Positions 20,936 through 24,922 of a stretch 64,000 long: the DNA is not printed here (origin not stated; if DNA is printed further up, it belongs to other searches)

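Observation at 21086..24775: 12-domain Kazal inhibitor with paired loss of disulfide partners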

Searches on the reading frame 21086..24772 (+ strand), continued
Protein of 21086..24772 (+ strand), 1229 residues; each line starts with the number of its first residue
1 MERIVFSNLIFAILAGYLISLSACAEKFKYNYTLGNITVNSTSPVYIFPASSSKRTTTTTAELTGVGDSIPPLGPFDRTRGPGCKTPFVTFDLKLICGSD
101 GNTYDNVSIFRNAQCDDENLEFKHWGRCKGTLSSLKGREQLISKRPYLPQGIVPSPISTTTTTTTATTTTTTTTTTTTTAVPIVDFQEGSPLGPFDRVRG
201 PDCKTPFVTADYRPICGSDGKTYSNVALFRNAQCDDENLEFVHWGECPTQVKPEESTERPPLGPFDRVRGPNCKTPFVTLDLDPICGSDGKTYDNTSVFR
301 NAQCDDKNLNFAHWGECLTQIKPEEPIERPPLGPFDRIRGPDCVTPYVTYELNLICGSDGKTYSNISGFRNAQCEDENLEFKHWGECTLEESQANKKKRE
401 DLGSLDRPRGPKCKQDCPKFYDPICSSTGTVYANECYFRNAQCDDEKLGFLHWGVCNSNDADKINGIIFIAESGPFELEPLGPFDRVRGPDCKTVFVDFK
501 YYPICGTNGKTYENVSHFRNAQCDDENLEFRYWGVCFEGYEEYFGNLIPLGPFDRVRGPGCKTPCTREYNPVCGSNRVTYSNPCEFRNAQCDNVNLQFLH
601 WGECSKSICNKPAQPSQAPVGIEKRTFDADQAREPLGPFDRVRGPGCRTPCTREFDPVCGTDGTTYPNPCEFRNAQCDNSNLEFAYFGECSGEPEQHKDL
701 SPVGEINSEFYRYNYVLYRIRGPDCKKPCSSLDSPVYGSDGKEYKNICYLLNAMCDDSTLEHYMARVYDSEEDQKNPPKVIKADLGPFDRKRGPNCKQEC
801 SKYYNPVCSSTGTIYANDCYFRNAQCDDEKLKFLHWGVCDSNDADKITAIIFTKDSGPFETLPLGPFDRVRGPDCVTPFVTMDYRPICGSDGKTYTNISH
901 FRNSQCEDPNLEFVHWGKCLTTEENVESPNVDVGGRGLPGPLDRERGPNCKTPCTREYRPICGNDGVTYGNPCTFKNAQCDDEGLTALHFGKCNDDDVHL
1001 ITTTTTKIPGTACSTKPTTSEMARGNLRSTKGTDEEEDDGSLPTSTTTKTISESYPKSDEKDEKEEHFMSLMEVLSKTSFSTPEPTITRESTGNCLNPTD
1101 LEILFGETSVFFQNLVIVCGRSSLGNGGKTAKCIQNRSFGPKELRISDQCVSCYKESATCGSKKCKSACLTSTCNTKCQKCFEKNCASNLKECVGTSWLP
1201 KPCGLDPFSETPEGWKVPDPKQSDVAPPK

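Call 6: find_homologous_proteins(query=window:21086-24772:+, max_evalue=0.00001)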
Query window:21086-24772:+ (1229 aa): 82 proteins with E <= 0.00001 among 8000 candidates.
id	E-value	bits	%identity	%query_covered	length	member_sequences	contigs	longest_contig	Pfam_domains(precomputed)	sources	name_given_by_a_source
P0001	0.0e+0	2923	87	94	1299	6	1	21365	PF21287.4,PF07648.21,PF00050.27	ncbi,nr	ncbi:T13C2.5 [Cryptosporidium hominis TU502]|nr:T13C2.5 [Cryptosporidium hominis TU502]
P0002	0.0e+0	1735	60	87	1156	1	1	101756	PF21287.4,PF07648.21,PF00050.27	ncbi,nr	ncbi:Secreted Kazal domain-containing protein [Cryptosporidium felis]|nr:Secreted Kazal domain-conta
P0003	4.4e-116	407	28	64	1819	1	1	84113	PF21287.4,PF05375.20,PF23334.2,PF25028.2,PF00093.25,PF07648.21,PF23244.2,PF00050.27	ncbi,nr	ncbi:hypothetical protein SNEBB_001448 [Seison nebaliae]|nr:hypothetical protein SNEBB_001448 [Seiso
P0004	1.7e-99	352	27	72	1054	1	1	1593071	PF21287.4,PF07648.21,PF00050.27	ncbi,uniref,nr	ncbi:agrin-like [Physella acuta]|uniref:agrin-like n=1 Tax=Physella acuta TaxID=109671 RepID=UPI0027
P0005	1.7e-82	296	25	73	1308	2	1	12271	PF21287.4,PF07648.21,PF00050.27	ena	-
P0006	3.2e-71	259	26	75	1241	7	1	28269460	PF07648.21,PF00050.27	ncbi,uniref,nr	ncbi:agrin-like isoform X1 [Nasonia vitripennis]|uniref:Kazal-like domain-containing protein n=1 Tax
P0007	2.4e-65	239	24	59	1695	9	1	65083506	PF21287.4,PF00086.24,PF07648.21,PF00050.27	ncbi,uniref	ncbi:uncharacterized protein LOC101241534 isoform X5 [Hydra vulgaris]|uniref:Uncharacterized protein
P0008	2.9e-61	226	26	64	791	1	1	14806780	PF21287.4,PF20889.3,PF07648.21,PF00050.27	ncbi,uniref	ncbi:uncharacterized protein [Panulirus ornatus]|uniref:uncharacterized protein n=1 Tax=Panulirus or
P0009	3.0e-51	193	24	52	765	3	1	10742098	PF21287.4,PF07648.21,PF00050.27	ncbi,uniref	ncbi:hypothetical protein O3P69_015846 [Scylla paramamosain]|uniref:Kazal-like domain-containing pro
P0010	6.9e-47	178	24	56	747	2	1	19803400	PF21287.4,PF07648.21,PF00050.27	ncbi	ncbi:uncharacterized protein LOC144082058 isoform X2 [Stigmatopora argus]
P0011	3.0e-46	176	27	46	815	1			PF21287.4,PF07648.21,PF00050.27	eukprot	eukprot:Awhi_evm3s12702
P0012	4.7e-46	175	24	47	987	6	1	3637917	PF21287.4,PF07648.21,PF00050.27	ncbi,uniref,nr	ncbi:agrin-like isoform X2 [Homarus americanus]|uniref:agrin-like isoform X2 n=1 Tax=Homarus america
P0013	9.8e-45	171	22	58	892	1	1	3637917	PF21287.4,PF07648.21,PF00050.27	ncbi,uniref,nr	ncbi:agrin-like isoform X8 [Homarus americanus]|uniref:agrin-like isoform X8 n=1 Tax=Homarus america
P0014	1.6e-44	170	22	58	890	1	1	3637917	PF21287.4,PF07648.21,PF00050.27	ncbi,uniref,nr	ncbi:agrin-like isoform X9 [Homarus americanus]|uniref:agrin-like isoform X9 n=1 Tax=Homarus america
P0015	4.9e-43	165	22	58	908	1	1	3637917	PF21287.4,PF07648.21,PF00050.27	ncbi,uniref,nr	ncbi:agrin-like isoform X7 [Homarus americanus]|uniref:agrin-like isoform X7 n=1 Tax=Homarus america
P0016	6.4e-43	165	24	64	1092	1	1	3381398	PF07648.21,PF00050.27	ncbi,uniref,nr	ncbi:hypothetical protein WISP_135419 [Willisornis vidua]|uniref:Kazal-like domain-containing protei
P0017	1.1e-40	158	26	58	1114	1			PF07648.21,PF00050.27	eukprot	eukprot:TCONS_00002898-protein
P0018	1.1e-39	154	26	54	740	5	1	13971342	PF21287.4,PF07648.21,PF00050.27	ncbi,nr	ncbi:agrin-like isoform X2 [Portunus trituberculatus]|nr:agrin-like isoform X2 [Portunus tritubercul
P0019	5.2e-29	119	24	50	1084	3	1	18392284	PF21287.4,PF07648.21,PF00050.27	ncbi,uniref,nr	ncbi:hypothetical protein QR680_001738 [Steinernema hermaphroditum]|uniref:Kazal-like domain-contain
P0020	2.1e-27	114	26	40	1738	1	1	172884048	PF21287.4,PF13385.14,PF03146.23,PF12661.14,PF02210.32,PF00008.34,PF00054.31,PF07648.21,PF00050.27,PF00053.31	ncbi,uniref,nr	ncbi:agrin-like [Uloborus diversus]|uniref:agrin-like n=1 Tax=Uloborus diversus TaxID=327109 RepID=U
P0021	3.4e-26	110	24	46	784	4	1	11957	PF21287.4,PF07648.21,PF00050.27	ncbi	ncbi:agrin-like isoform X1, partial [Paramuricea clavata]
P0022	1.5e-24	104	23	52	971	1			PF07648.21,PF00050.27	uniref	uniref:Agrin n=1 Tax=Parastrongyloides trichosuri TaxID=131310 RepID=A0A0N4ZIU7_PARTI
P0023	1.8e-22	97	29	28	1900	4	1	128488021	PF21287.4,PF02210.32,PF00008.34,PF00054.31,PF07648.21,PF00050.27,PF00053.31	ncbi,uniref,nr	ncbi:agrin-like [Macrosteles quadrilineatus]|uniref:agrin-like n=1 Tax=Macrosteles quadrilineatus Ta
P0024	9.0e-21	92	26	39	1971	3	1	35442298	PF01390.27,PF21287.4,PF13385.14,PF02210.32,PF00008.34,PF00054.31,PF07648.21,PF00050.27,PF00053.31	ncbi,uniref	ncbi:agrin isoform X9 [Eucyclogobius newberryi]|uniref:agrin isoform X9 n=1 Tax=Eucyclogobius newber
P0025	1.4e-20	91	26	39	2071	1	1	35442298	PF01390.27,PF21287.4,PF13385.14,PF03146.23,PF02210.32,PF00008.34,PF00054.31,PF07648.21,PF00050.27,PF00053.31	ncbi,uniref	ncbi:agrin isoform X3 [Eucyclogobius newberryi]|uniref:agrin isoform X3 n=1 Tax=Eucyclogobius newber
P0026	1.8e-20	91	26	39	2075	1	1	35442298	PF01390.27,PF21287.4,PF13385.14,PF03146.23,PF02210.32,PF00008.34,PF00054.31,PF07648.21,PF00050.27,PF00053.31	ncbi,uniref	ncbi:agrin isoform X2 [Eucyclogobius newberryi]|uniref:agrin isoform X2 n=1 Tax=Eucyclogobius newber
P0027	4.0e-19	86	23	63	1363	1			PF21287.4,PF07648.21,PF00050.27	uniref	uniref:Kazal-like domain-containing protein n=1 Tax=Acrobeloides nanus TaxID=290746 RepID=A0A914BWJ7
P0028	1.4e-17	81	26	38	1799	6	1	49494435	PF21287.4,PF13385.14,PF02210.32,PF00008.34,PF00054.31,PF07648.21,PF00050.27,PF00053.31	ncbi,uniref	ncbi:agrin-like isoform X2 [Littorina saxatilis]|uniref:agrin-like isoform X2 n=1 Tax=Littorina saxa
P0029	4.7e-17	79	26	47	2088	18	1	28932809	PF01390.27,PF21287.4,PF13385.14,PF03146.23,PF02210.32,PF00008.34,PF00054.31,PF07648.21,PF00050.27,PF00053.31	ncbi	ncbi:agrin isoform 6-T6 [Menidia menidia]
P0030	1.8e-16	77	25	57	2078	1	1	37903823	PF01390.27,PF21287.4,PF13385.14,PF03146.23,PF02210.32,PF00008.34,PF00054.31,PF07648.21,PF00050.27,PF00053.31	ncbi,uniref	ncbi:agrin isoform X7 [Halichoeres trimaculatus]|uniref:agrin isoform X7 n=1 Tax=Halichoeres trimacu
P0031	1.9e-16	77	25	57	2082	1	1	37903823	PF01390.27,PF21287.4,PF13385.14,PF03146.23,PF02210.32,PF00008.34,PF00054.31,PF07648.21,PF00050.27,PF00053.31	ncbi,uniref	ncbi:agrin isoform X6 [Halichoeres trimaculatus]|uniref:agrin isoform X6 n=1 Tax=Halichoeres trimacu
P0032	1.9e-16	77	27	40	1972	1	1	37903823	PF01390.27,PF21287.4,PF13385.14,PF02210.32,PF00008.34,PF00054.31,PF07648.21,PF00050.27,PF00053.31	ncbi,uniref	ncbi:agrin isoform X11 [Halichoeres trimaculatus]|uniref:agrin isoform X11 n=1 Tax=Halichoeres trima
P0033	1.9e-16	77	25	57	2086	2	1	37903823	PF01390.27,PF21287.4,PF13385.14,PF03146.23,PF02210.32,PF00008.34,PF00054.31,PF07648.21,PF00050.27,PF00053.31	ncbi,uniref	ncbi:agrin isoform X5 [Halichoeres trimaculatus]|uniref:agrin isoform X5 n=1 Tax=Halichoeres trimacu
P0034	2.6e-16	77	25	47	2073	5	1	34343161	PF01390.27,PF21287.4,PF13385.14,PF03146.23,PF02210.32,PF00008.34,PF00054.31,PF07648.21,PF00050.27,PF00053.31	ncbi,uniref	ncbi:agrin isoform X2 [Leuresthes tenuis]|uniref:agrin isoform X2 n=1 Tax=Leuresthes tenuis TaxID=35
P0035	5.7e-15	72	27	39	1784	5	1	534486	PF21287.4,PF13385.14,PF12661.14,PF02210.32,PF00008.34,PF00054.31,PF07648.21,PF00050.27,PF00053.31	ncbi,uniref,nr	ncbi:Hypothetical predicted protein [Cloeon dipterum]|uniref:Agrin n=2 Tax=Cloeon dipterum TaxID=197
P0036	3.1e-14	70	28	35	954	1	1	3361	PF07648.21,PF00050.27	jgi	-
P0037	5.0e-14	69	24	45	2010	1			PF01390.27,PF21287.4,PF13385.14,PF03146.23,PF02210.32,PF00008.34,PF00054.31,PF07648.21,PF00050.27,PF00053.31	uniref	uniref:Agrin n=1 Tax=Gasterosteus aculeatus aculeatus TaxID=481459 RepID=A0AAQ4P5X2_GASAC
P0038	2.3e-13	67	25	49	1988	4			PF01390.27,PF21287.4,PF13385.14,PF03146.23,PF02210.32,PF00008.34,PF00054.31,PF07648.21,PF00050.27,PF00053.31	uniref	uniref:Agrin n=1 Tax=Acanthochromis polyacanthus TaxID=80966 RepID=A0A3Q1HLV5_9TELE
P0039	3.3e-13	67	24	46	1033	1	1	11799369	PF21287.4,PF07648.21,PF00050.27,PF00053.31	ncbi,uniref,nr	ncbi:unnamed protein product [Caenorhabditis angaria]|uniref:Agrin n=1 Tax=Caenorhabditis angaria Ta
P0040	5.3e-13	66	24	48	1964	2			PF01390.27,PF21287.4,PF13385.14,PF02210.32,PF00008.34,PF00054.31,PF07648.21,PF00050.27,PF00053.31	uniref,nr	uniref:Agrin n=1 Tax=Geotrypetes seraphini TaxID=260995 RepID=A0A6P8P1M2_GEOSA|nr:agrin isoform X2 [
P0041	5.7e-13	66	24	46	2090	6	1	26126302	PF01390.27,PF21287.4,PF13385.14,PF03146.23,PF02210.32,PF00008.34,PF00054.31,PF07648.21,PF00050.27,PF00053.31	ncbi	ncbi:agrin isoform 2-T2 [Syngnathus typhle]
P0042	3.0e-12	63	24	47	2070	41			PF01390.27,PF21287.4,PF13385.14,PF03146.23,PF02210.32,PF00008.34,PF00054.31,PF07648.21,PF00050.27,PF00053.31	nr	nr:agrin-like isoform X3 [Paramormyrops kingsleyae]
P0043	6.2e-12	62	27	31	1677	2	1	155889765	PF13385.14,PF02210.32,PF00008.34,PF00054.31,PF07648.21,PF00050.27,PF00053.31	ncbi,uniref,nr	ncbi:agrin-like [Diabrotica virgifera virgifera]|uniref:Agrin-like n=1 Tax=Diabrotica virgifera virg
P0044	7.6e-12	62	24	50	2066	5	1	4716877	PF01390.27,PF21287.4,PF13385.14,PF03146.23,PF02210.32,PF00008.34,PF00054.31,PF07648.21,PF00050.27,PF00053.31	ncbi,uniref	ncbi:agrin isoform X1 [Scomber scombrus]|uniref:Agrin n=2 Tax=Scomber scombrus TaxID=13677 RepID=A0A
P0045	1.0e-11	62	26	50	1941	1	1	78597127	PF01390.27,PF21287.4,PF13385.14,PF03146.23,PF02210.32,PF00008.34,PF00054.31,PF07648.21,PF00050.27,PF00053.31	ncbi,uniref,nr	ncbi:agrin isoform X5 [Corythoichthys intestinalis]|uniref:agrin isoform X5 n=1 Tax=Corythoichthys i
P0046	2.1e-11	61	25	30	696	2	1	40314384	PF21287.4,PF07648.21,PF00050.27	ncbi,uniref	ncbi:uncharacterized protein [Ptychodera flava]|uniref:uncharacterized protein isoform X2 n=1 Tax=Pt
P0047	2.9e-11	60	25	47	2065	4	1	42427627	PF01390.27,PF21287.4,PF13385.14,PF03146.23,PF12661.14,PF02210.32,PF00008.34,PF00054.31,PF07648.21,PF00050.27,PF00053.31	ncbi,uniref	ncbi:agrin [Alosa pseudoharengus]|uniref:agrin n=1 Tax=Alosa pseudoharengus TaxID=34774 RepID=UPI003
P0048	3.9e-11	60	24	46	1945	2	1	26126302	PF01390.27,PF21287.4,PF13385.14,PF03146.23,PF02210.32,PF00008.34,PF00054.31,PF07648.21,PF00050.27,PF00053.31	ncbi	ncbi:agrin isoform 7-T7 [Syngnathus typhle]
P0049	7.3e-11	59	25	46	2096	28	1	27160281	PF01390.27,PF21287.4,PF13385.14,PF03146.23,PF02210.32,PF00008.34,PF00054.31,PF07648.21,PF00050.27,PF00053.31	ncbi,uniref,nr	ncbi:agrin isoform X6 [Acipenser ruthenus]|uniref:agrin isoform X6 n=1 Tax=Acipenser ruthenus TaxID=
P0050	8.4e-11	59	24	50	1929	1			PF01390.27,PF21287.4,PF03146.23,PF02210.32,PF00008.34,PF00054.31,PF07648.21,PF00050.27,PF00053.31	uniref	uniref:Agrin n=1 Tax=Oryzias melastigma TaxID=30732 RepID=A0A3B3CBM8_ORYME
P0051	8.4e-11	59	24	50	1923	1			PF01390.27,PF21287.4,PF03146.23,PF02210.32,PF00008.34,PF00054.31,PF07648.21,PF00050.27,PF00053.31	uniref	uniref:Agrin n=1 Tax=Oryzias melastigma TaxID=30732 RepID=A0A3B3DMM8_ORYME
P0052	1.1e-10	58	25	35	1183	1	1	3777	PF21287.4,PF13385.14,PF03146.23,PF02210.32,PF00054.31,PF07648.21,PF00050.27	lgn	-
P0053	1.3e-10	58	24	50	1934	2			PF01390.27,PF21287.4,PF03146.23,PF02210.32,PF00008.34,PF00054.31,PF07648.21,PF00050.27,PF00053.31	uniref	uniref:Agrin n=1 Tax=Oryzias melastigma TaxID=30732 RepID=A0A3B3DND2_ORYME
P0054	2.2e-10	57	24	46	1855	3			PF01390.27,PF21287.4,PF13385.14,PF12661.14,PF02210.32,PF00008.34,PF00054.31,PF07648.21,PF00050.27,PF00053.31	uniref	uniref:Agrin n=1 Tax=Sphaeramia orbicularis TaxID=375764 RepID=A0A673BNN9_9TELE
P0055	5.3e-10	56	25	47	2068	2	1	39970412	PF01390.27,PF21287.4,PF13385.14,PF03146.23,PF12661.14,PF02210.32,PF00008.34,PF00054.31,PF07648.21,PF00050.27,PF00053.31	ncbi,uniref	ncbi:agrin isoform 3-T3 [Odontesthes bonariensis]|uniref:agrin isoform X3 n=1 Tax=Odontesthes bonari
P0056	5.5e-10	56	25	42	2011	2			PF01390.27,PF21287.4,PF13385.14,PF03146.23,PF02210.32,PF00008.34,PF00054.31,PF07648.21,PF00050.27,PF00053.31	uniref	uniref:Agrin n=1 Tax=Amphiprion ocellaris TaxID=80972 RepID=A0AAQ5XYA9_AMPOC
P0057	6.2e-10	56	25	39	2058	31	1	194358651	PF01390.27,PF21287.4,PF13385.14,PF03146.23,PF02210.32,PF00008.34,PF00054.31,PF07648.21,PF00050.27,PF00053.31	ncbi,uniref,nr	ncbi:agrin isoform X5 [Polypterus senegalus]|uniref:agrin isoform X5 n=1 Tax=Polypterus senegalus Ta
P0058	6.5e-10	56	25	45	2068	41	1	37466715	PF01390.27,PF21287.4,PF13385.14,PF03146.23,PF02210.32,PF00008.34,PF00054.31,PF07648.21,PF00050.27,PF00053.31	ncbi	ncbi:agrin isoform X8 [Oryzias latipes]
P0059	8.9e-10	55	24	50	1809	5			PF01390.27,PF21287.4,PF02210.32,PF00008.34,PF00054.31,PF07648.21,PF00050.27,PF00053.31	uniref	uniref:Agrin n=1 Tax=Oryzias melastigma TaxID=30732 RepID=A0A3B3C987_ORYME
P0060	1.1e-9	55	25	47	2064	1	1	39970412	PF01390.27,PF21287.4,PF13385.14,PF03146.23,PF12661.14,PF02210.32,PF00008.34,PF00054.31,PF07648.21,PF00050.27,PF00053.31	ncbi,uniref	ncbi:agrin isoform 4-T4 [Odontesthes bonariensis]|uniref:agrin isoform X4 n=1 Tax=Odontesthes bonari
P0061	1.2e-9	55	24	47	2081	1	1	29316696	PF01390.27,PF21287.4,PF13385.14,PF03146.23,PF02210.32,PF00008.34,PF00054.31,PF07648.21,PF00050.27,PF00053.31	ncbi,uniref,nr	ncbi:agrin isoform X5 [Labrus mixtus]|uniref:agrin isoform X5 n=1 Tax=Labrus mixtus TaxID=508554 Rep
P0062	1.8e-9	54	24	47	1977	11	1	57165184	PF01390.27,PF21287.4,PF13385.14,PF12661.14,PF02210.32,PF00008.34,PF00054.31,PF07648.21,PF00050.27,PF00053.31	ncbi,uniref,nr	ncbi:agrin isoform X3 [Sphaeramia orbicularis]|uniref:agrin isoform X3 n=1 Tax=Sphaeramia orbiculari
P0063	2.3e-9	54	24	45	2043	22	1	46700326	PF01390.27,PF21287.4,PF13385.14,PF03146.23,PF02210.32,PF00008.34,PF00054.31,PF07648.21,PF00050.27,PF00053.31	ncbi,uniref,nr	ncbi:agrin isoform X6 [Pygocentrus nattereri]|uniref:agrin isoform X6 n=1 Tax=Pygocentrus nattereri 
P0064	2.4e-9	54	24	46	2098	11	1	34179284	PF01390.27,PF21287.4,PF13385.14,PF03146.23,PF02210.32,PF00008.34,PF00054.31,PF07648.21,PF00050.27,PF00053.31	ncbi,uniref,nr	ncbi:agrin isoform X3 [Spea bombifrons]|uniref:agrin isoform X3 n=1 Tax=Spea bombifrons TaxID=233779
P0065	7.1e-9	52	25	46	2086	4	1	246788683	PF01390.27,PF21287.4,PF13385.14,PF03146.23,PF02210.32,PF00008.34,PF00054.31,PF07648.21,PF00050.27,PF00053.31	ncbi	ncbi:agrin isoform 2-T2 [Discoglossus pictus]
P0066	1.3e-8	51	25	33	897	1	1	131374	PF21287.4,PF07648.21,PF00050.27,PF00053.31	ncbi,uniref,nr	ncbi:unnamed protein product [Thelazia callipaeda]|uniref:Agrin n=1 Tax=Thelazia callipaeda TaxID=10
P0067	2.9e-8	50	24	46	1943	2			PF01390.27,PF21287.4,PF13385.14,PF03146.23,PF12661.14,PF02210.32,PF00008.34,PF00054.31,PF07648.21,PF00050.27,PF00053.31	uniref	uniref:Agrin n=1 Tax=Oncorhynchus mykiss TaxID=8022 RepID=A0A8C7W8Z3_ONCMY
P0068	5.2e-8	49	25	46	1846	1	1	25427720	PF01390.27,PF21287.4,PF13385.14,PF02210.32,PF00008.34,PF00054.31,PF07648.21,PF00050.27,PF00053.31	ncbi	ncbi:agrin isoform X7 [Gasterosteus aculeatus]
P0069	6.4e-8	49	23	47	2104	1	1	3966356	PF01390.27,PF21287.4,PF13385.14,PF03146.23,PF02210.32,PF00008.34,PF00054.31,PF07648.21,PF00050.27,PF00053.31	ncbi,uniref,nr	ncbi:agrin isoform X6 [Anarrhichthys ocellatus]|uniref:agrin isoform X6 n=1 Tax=Anarrhichthys ocella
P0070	1.8e-7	48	25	46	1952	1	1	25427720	PF01390.27,PF21287.4,PF13385.14,PF03146.23,PF02210.32,PF00008.34,PF00054.31,PF07648.21,PF00050.27,PF00053.31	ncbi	ncbi:agrin isoform X4 [Gasterosteus aculeatus]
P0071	1.0e-6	45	25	45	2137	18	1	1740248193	PF01390.27,PF21287.4,PF13385.14,PF03146.23,PF02210.32,PF00008.34,PF00054.31,PF07648.21,PF00050.27,PF00053.31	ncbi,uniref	ncbi:agrin isoform X1 [Ambystoma mexicanum]|uniref:agrin isoform X1 n=1 Tax=Ambystoma mexicanum TaxI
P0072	1.1e-6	45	24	49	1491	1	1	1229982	PF21287.4,PF02210.32,PF00008.34,PF00054.31,PF07648.21,PF00050.27,PF00053.31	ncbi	ncbi:UNVERIFIED_CONTAM: hypothetical protein FKN15_046392 [Acipenser sinensis]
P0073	1.7e-6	44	25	34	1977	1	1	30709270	PF01390.27,PF21287.4,PF13385.14,PF02210.32,PF00008.34,PF00054.31,PF07648.21,PF00050.27,PF00053.31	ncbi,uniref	ncbi:agrin isoform X11 [Labrus bergylta]|uniref:agrin isoform X11 n=1 Tax=Labrus bergylta TaxID=5672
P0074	1.7e-6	44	25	47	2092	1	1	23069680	PF01390.27,PF21287.4,PF13385.14,PF03146.23,PF12661.14,PF02210.32,PF00008.34,PF00054.31,PF07648.21,PF00050.27,PF00053.31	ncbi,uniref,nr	ncbi:agrin isoform X2 [Cottoperca gobio]|uniref:Agrin n=1 Tax=Cottoperca gobio TaxID=56716 RepID=A0A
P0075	1.8e-6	44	25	33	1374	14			PF21287.4,PF02210.32,PF00054.31,PF07648.21,PF00050.27,PF00053.31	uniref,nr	uniref:Bm4004, isoform j n=1 Tax=Brugia malayi TaxID=6279 RepID=A0A1I9G0E1_BRUMA|nr:Bm4004, isoform 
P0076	2.3e-6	44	24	50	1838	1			PF01390.27,PF21287.4,PF02210.32,PF00008.34,PF00054.31,PF07648.21,PF00050.27,PF00053.31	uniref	uniref:Agrin n=1 Tax=Iconisemion striatum TaxID=60296 RepID=A0A1A7XDU0_9TELE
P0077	2.4e-6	44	25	47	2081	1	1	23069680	PF01390.27,PF21287.4,PF13385.14,PF03146.23,PF12661.14,PF02210.32,PF00008.34,PF00054.31,PF07648.21,PF00050.27,PF00053.31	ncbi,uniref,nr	ncbi:agrin isoform X4 [Cottoperca gobio]|uniref:Agrin n=1 Tax=Cottoperca gobio TaxID=56716 RepID=A0A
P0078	3.1e-6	44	26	40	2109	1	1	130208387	PF01390.27,PF21287.4,PF13385.14,PF03146.23,PF02210.32,PF00008.34,PF00054.31,PF07648.21,PF00050.27,PF00053.31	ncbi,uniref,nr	ncbi:agrin [Thalassophryne amazonica]|uniref:agrin n=1 Tax=Thalassophryne amazonica TaxID=390379 Rep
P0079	4.5e-6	43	24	47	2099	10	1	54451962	PF01390.27,PF21287.4,PF13385.14,PF03146.23,PF02210.32,PF00008.34,PF00054.31,PF07648.21,PF00050.27,PF00053.31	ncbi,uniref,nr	ncbi:agrin isoform X3 [Mugil cephalus]|uniref:agrin isoform X3 n=1 Tax=Mugil cephalus TaxID=48193 Re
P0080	5.6e-6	43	25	34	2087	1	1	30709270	PF01390.27,PF21287.4,PF13385.14,PF03146.23,PF02210.32,PF00008.34,PF00054.31,PF07648.21,PF00050.27,PF00053.31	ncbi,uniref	ncbi:agrin isoform X6 [Labrus bergylta]|uniref:agrin isoform X6 n=1 Tax=Labrus bergylta TaxID=56723 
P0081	7.0e-6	42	25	48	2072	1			PF01390.27,PF21287.4,PF13385.14,PF03146.23,PF02210.32,PF00008.34,PF00054.31,PF07648.21,PF00050.27,PF00053.31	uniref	uniref:Agrin n=1 Tax=Amphiprion ocellaris TaxID=80972 RepID=A0A3Q1C030_AMPOC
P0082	7.0e-6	42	24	49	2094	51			PF01390.27,PF21287.4,PF03146.23,PF02210.32,PF00008.34,PF00054.31,PF07648.21,PF00050.27,PF00053.31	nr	nr:agrin isoform X4 [Nothobranchius furzeri]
